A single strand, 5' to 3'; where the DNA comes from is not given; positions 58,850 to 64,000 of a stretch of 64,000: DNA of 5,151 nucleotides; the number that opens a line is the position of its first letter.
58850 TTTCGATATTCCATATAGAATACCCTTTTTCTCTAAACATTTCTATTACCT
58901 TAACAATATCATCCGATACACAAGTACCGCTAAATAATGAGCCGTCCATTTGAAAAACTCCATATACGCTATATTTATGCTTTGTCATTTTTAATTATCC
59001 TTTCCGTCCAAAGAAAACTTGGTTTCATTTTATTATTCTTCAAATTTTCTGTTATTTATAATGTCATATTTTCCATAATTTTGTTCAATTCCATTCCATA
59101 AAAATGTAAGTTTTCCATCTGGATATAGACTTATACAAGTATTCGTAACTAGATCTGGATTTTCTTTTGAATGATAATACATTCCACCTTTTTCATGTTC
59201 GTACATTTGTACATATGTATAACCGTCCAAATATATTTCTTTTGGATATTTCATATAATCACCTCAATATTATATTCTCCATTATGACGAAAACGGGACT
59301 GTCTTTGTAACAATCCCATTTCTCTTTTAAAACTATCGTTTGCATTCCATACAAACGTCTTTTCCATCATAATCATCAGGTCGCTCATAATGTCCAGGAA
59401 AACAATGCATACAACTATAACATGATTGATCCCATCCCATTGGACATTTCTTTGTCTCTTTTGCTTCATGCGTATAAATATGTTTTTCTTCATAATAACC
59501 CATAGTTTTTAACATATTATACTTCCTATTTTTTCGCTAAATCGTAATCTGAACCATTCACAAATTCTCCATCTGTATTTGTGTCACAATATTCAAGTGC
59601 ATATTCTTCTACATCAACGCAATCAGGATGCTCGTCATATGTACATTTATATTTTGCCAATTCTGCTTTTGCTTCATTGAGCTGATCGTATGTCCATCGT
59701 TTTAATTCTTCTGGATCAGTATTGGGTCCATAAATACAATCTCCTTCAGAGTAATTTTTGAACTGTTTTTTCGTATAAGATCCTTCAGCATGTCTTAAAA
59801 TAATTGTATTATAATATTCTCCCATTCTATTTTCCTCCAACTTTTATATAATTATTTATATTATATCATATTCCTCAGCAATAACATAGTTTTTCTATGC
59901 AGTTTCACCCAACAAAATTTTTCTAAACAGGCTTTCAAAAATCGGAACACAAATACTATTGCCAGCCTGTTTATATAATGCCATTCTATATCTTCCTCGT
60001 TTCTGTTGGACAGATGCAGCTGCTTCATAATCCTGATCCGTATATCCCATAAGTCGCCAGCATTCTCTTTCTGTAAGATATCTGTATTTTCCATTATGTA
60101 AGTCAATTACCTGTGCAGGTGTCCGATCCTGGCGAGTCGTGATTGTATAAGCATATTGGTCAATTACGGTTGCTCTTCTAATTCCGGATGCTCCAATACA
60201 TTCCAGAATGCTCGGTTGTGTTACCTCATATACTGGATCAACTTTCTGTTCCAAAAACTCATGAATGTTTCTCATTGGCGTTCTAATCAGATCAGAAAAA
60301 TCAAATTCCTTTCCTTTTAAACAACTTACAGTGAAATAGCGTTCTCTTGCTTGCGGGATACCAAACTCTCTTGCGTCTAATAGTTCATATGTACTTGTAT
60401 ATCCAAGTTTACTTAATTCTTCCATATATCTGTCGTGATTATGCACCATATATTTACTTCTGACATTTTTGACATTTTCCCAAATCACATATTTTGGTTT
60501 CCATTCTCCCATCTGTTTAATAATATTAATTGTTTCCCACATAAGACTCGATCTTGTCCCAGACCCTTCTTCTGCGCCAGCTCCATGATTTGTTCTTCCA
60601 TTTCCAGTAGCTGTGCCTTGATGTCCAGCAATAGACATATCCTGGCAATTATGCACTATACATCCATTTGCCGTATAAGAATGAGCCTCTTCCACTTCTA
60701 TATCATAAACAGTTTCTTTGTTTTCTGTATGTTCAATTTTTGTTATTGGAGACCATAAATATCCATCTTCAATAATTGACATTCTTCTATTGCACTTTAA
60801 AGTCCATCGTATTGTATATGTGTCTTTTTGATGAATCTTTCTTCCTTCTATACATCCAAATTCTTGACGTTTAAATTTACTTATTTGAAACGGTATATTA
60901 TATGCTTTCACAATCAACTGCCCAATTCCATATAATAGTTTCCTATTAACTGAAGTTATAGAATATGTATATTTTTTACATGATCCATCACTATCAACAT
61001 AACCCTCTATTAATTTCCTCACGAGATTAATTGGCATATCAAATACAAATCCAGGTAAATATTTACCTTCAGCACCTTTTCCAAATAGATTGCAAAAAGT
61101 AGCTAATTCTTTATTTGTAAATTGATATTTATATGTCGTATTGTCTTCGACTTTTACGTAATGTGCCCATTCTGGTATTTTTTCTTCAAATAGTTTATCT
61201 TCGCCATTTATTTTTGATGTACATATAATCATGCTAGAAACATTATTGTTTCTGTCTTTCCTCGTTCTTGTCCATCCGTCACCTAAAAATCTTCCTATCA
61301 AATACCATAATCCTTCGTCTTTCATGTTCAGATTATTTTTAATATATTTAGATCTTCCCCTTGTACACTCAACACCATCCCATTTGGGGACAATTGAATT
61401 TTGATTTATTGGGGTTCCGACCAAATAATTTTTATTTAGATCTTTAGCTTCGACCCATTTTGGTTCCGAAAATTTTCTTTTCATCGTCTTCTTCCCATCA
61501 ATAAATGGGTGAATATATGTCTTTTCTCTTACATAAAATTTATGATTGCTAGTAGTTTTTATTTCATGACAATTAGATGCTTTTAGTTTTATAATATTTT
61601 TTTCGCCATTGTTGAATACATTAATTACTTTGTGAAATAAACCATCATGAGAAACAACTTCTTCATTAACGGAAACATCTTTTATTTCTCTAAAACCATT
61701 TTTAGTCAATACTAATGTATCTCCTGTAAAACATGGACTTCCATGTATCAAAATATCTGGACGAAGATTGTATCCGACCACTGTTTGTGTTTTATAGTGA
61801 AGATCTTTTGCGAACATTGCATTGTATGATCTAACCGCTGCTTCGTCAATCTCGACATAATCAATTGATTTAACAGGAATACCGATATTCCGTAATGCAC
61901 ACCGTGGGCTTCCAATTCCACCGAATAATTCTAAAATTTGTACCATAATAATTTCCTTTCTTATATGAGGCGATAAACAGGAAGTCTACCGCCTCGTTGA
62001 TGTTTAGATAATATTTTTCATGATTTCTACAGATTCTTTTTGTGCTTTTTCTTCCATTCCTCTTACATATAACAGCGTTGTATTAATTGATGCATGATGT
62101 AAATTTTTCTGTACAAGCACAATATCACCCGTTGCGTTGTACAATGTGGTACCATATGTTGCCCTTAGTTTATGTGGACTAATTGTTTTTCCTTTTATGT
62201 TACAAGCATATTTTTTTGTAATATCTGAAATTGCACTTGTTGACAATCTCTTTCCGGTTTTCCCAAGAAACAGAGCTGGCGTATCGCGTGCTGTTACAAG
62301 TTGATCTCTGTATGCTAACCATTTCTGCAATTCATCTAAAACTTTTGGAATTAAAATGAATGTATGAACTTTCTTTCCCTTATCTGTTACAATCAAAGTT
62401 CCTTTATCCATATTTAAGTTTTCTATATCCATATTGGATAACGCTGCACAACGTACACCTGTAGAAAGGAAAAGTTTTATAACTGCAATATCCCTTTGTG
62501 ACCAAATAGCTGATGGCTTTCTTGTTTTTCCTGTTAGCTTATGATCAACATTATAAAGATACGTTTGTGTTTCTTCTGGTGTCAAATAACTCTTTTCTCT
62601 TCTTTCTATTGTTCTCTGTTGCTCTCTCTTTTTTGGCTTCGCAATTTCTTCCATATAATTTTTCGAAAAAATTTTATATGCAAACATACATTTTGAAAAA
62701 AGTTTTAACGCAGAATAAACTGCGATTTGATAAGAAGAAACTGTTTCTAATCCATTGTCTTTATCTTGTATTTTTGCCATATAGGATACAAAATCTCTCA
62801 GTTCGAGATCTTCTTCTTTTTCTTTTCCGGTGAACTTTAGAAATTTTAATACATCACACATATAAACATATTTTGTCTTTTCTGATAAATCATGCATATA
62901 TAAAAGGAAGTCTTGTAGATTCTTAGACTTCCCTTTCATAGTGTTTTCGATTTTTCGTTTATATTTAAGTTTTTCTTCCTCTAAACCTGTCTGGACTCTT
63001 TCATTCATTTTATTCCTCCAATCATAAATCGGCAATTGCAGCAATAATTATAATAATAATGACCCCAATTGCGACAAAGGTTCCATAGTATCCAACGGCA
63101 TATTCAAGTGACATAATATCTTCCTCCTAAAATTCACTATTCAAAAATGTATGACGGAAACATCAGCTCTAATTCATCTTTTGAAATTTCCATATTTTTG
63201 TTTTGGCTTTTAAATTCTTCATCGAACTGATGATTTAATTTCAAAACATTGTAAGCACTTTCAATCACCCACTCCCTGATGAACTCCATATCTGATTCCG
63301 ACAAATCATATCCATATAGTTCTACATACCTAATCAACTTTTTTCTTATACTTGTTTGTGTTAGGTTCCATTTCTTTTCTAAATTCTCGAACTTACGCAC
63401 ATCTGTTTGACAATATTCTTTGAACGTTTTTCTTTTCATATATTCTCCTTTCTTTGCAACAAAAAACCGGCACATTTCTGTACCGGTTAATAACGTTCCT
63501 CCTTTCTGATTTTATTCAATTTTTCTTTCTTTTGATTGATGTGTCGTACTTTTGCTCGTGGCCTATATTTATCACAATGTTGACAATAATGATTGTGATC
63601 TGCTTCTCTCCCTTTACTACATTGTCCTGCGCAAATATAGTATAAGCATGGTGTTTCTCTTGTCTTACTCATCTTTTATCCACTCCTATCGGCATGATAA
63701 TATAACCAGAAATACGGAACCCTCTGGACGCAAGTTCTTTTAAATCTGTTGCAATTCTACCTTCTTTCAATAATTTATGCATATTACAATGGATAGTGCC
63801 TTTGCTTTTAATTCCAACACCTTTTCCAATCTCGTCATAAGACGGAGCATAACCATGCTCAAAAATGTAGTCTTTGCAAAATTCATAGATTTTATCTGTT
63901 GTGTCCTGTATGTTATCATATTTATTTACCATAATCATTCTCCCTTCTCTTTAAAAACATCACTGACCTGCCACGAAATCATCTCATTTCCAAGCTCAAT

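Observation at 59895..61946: Intein with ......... homing endonuclease inserted at the catalytic PC|Q of a C5 cytosine methyltransferase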

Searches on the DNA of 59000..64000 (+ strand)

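Call 5: search_dna_similar(query=window:59000-64000:+, collection=phages, mode=near, max_rows=20)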
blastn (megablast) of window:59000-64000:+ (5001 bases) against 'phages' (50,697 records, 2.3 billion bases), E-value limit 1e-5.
No match.
